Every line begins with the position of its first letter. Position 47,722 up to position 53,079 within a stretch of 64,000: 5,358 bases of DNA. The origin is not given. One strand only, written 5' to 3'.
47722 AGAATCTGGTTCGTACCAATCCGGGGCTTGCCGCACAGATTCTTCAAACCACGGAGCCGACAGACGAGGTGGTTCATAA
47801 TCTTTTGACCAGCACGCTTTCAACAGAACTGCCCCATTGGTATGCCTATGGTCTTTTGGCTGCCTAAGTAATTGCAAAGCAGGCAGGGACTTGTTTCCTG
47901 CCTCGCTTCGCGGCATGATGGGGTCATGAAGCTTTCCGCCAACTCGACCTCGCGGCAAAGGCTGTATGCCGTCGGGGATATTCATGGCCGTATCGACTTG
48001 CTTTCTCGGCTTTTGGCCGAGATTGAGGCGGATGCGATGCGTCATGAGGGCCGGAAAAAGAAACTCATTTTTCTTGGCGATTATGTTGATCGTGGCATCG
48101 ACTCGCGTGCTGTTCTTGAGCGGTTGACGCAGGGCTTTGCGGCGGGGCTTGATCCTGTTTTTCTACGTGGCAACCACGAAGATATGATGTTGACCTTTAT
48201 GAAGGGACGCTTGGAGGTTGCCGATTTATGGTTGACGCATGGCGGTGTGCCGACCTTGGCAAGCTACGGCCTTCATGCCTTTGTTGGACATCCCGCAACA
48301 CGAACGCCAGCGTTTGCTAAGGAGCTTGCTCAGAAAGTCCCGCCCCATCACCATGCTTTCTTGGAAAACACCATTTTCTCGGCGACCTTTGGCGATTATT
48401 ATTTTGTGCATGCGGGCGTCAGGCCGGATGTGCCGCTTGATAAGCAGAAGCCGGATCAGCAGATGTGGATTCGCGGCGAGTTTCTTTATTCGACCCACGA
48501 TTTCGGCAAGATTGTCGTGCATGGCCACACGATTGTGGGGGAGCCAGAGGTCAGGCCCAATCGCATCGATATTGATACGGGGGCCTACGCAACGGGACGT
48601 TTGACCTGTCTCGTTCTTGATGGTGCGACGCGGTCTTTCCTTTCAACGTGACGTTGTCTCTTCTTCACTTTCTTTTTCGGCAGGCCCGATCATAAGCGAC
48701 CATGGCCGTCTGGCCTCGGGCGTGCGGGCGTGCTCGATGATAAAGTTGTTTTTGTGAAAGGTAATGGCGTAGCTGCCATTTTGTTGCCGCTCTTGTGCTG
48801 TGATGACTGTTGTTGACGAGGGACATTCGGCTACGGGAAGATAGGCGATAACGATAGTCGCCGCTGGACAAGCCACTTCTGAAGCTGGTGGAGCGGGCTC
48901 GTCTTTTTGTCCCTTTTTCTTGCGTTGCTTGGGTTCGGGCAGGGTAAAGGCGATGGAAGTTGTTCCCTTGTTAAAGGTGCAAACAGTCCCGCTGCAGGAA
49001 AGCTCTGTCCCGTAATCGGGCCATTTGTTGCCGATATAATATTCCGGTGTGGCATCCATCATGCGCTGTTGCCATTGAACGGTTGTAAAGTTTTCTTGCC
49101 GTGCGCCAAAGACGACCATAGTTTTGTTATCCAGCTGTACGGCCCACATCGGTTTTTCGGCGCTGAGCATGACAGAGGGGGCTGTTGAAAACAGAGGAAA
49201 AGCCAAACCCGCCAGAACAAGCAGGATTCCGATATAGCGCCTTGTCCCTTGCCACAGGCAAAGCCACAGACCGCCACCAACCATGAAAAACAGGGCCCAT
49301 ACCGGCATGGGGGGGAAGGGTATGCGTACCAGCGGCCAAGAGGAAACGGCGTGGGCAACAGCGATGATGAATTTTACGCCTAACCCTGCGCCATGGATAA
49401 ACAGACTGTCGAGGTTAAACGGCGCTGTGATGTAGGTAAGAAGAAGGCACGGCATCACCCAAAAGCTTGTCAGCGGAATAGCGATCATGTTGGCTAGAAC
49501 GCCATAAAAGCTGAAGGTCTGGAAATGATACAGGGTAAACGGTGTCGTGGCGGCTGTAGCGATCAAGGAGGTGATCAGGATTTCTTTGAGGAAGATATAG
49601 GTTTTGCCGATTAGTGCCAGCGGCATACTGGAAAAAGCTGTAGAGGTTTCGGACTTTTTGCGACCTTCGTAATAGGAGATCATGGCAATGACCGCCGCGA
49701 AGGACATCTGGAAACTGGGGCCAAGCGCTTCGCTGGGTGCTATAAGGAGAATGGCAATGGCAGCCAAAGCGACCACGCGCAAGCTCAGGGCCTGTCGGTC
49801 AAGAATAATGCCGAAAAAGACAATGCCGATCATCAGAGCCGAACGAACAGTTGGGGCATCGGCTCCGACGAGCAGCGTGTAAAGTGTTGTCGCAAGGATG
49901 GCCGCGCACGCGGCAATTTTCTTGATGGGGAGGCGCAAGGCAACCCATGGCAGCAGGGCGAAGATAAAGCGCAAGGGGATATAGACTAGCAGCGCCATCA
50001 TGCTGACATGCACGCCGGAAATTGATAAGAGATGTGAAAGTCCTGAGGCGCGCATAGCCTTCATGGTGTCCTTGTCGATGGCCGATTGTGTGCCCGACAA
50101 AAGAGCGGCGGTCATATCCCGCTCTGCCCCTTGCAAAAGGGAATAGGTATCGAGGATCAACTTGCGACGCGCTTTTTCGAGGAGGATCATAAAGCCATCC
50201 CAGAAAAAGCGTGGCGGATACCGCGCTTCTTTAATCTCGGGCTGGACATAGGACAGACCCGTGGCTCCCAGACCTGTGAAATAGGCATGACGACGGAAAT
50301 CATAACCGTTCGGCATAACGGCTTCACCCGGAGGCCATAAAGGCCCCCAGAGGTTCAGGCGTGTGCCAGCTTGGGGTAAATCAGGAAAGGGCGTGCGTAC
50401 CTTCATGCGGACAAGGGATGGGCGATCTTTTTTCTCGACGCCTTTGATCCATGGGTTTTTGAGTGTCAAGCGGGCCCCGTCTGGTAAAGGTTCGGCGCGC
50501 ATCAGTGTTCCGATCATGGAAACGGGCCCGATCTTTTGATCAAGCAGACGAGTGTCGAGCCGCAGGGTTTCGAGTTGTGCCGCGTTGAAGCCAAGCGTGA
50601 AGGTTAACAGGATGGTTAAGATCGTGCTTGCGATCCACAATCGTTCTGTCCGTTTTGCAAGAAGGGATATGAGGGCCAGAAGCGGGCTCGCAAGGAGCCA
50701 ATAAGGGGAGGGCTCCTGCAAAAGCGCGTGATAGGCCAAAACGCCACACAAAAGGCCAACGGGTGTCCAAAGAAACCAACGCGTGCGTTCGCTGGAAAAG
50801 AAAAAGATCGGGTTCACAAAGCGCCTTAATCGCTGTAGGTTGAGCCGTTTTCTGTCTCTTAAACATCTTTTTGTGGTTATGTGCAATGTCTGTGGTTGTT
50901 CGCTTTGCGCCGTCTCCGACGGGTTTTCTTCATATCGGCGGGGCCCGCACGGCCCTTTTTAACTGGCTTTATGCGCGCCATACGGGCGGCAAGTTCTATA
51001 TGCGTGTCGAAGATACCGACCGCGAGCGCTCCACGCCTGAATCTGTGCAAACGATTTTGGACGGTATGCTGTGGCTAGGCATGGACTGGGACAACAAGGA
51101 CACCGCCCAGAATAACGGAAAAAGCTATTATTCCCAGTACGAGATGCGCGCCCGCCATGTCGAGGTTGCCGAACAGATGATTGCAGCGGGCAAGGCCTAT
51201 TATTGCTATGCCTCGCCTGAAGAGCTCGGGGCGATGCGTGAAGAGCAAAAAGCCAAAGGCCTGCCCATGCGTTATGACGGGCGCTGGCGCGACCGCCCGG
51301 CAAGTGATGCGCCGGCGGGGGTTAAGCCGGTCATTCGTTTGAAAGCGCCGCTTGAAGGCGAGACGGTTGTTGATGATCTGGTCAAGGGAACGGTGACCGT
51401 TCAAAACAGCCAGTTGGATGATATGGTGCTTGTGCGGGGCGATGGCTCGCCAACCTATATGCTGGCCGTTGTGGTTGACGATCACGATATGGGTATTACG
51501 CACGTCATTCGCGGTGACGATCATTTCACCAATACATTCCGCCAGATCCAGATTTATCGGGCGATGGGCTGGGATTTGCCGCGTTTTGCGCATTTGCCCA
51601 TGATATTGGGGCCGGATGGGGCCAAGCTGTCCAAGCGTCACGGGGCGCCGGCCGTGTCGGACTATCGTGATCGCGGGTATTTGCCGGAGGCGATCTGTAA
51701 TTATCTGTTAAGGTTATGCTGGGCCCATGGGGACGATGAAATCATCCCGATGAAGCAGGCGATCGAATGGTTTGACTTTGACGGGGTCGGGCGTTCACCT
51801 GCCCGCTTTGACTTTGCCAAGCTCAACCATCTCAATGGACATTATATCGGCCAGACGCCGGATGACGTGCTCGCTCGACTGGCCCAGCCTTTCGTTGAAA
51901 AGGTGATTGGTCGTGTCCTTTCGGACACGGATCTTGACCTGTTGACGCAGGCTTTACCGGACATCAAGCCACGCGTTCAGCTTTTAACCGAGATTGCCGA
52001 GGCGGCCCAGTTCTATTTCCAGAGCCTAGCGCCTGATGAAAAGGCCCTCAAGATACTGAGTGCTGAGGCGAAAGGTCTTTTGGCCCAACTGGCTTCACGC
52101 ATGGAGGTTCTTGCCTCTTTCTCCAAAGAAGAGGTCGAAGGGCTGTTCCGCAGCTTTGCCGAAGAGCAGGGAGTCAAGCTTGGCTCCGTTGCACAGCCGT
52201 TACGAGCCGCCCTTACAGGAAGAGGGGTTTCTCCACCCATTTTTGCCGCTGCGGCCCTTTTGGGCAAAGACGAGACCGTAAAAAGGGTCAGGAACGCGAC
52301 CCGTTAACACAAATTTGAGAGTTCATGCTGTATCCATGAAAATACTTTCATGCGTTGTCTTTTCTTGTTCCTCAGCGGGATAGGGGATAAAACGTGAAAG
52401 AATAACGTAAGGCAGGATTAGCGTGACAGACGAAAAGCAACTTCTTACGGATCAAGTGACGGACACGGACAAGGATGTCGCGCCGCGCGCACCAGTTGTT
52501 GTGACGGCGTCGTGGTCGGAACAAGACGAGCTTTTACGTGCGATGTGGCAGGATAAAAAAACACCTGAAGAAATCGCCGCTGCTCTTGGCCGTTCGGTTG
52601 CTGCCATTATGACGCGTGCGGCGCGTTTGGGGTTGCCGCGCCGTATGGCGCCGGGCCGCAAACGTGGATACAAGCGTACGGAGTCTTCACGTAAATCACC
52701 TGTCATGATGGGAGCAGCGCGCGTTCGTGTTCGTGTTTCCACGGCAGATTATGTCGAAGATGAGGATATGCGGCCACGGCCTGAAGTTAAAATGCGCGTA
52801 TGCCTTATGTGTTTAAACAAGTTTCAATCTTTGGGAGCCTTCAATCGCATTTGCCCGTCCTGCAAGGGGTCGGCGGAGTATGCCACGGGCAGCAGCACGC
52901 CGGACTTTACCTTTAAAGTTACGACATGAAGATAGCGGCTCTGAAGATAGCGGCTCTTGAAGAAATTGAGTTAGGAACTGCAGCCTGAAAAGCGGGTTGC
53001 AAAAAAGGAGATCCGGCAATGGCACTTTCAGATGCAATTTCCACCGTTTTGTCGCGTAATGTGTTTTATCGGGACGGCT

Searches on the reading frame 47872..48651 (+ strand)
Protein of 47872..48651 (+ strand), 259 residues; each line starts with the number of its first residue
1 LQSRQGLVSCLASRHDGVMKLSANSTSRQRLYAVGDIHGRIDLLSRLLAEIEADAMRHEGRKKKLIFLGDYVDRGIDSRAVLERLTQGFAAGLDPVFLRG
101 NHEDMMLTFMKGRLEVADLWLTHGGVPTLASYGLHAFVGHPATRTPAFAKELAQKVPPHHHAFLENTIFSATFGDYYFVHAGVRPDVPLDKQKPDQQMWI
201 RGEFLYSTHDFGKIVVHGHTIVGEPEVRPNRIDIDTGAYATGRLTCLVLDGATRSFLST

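Call 42: search_protein_families(library=ncbifam, proteins=[window:47872-48651:+], max_evalue=0.01)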
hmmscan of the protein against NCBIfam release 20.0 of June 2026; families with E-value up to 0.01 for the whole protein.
window:47872-48651:+ (259 aa): 6 families
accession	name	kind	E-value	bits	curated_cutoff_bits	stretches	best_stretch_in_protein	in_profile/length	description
TIGR04075.1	bacter_Pnkp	equivalog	4e-14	51.7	750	1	33-124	184-279/851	polynucleotide kinase-phosphatase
NF001204.0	PRK00166.1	equivalog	1.3e-11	44.3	176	1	31-111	3-75/276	symmetrical bis(5'-nucleosyl)-tetraphosphatase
NF010148.0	PRK13625.1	equivalog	1.2e-10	41.4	340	2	34-126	6-96/245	bis(5'-nucleosyl)-tetraphosphatase PrpE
NF007425.0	PRK09968.1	equivalog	1.6e-10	41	332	1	24-125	10-99/218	protein-serine/threonine phosphatase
NF008516.0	PRK11439.1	equivalog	1.2e-09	38.5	326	1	27-125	15-101/218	protein-serine/threonine phosphatase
TIGR00668.1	apaH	equivalog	0.00048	19.6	222.85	0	32-103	4-67/279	bis(5'-nucleosyl)-tetraphosphatase (symmetrical) ApaH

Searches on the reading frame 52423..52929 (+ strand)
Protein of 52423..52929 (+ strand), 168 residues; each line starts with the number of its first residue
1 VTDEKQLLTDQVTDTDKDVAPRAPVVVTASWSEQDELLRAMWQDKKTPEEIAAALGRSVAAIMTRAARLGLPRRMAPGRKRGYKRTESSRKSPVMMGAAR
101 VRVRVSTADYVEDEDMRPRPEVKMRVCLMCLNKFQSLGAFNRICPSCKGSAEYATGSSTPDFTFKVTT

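Call 3: search_protein_families(library=pfam, proteins=[window:52423-52929:+], max_evalue=0.01)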
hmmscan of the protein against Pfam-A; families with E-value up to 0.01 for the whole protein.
window:52423-52929:+ (168 aa): 1 family
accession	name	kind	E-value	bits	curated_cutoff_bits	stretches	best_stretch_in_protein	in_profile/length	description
PF07750.17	GcrA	-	0.00012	22.9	26.9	1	31-113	3-85/155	GcrA cell cycle regulator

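Call 4: search_protein_families(library=ncbifam, proteins=[window:52423-52929:+], max_evalue=0.01)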
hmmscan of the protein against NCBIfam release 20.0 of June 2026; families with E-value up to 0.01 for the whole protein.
window:52423-52929:+ (168 aa): 1 family
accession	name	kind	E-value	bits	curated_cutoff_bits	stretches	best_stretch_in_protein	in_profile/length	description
NF050816.1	sig70cofacGcrA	equivalog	0.00018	21.9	280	1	30-111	2-87/173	cell cycle sigma 70 cofactor GcrA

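Call 87: search_protein_families(library=padloc, proteins=[window:52423-52929:+], max_evalue=0.01)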
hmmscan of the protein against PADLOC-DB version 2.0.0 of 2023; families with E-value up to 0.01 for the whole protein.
window:52423-52929:+ (168 aa): 0 families
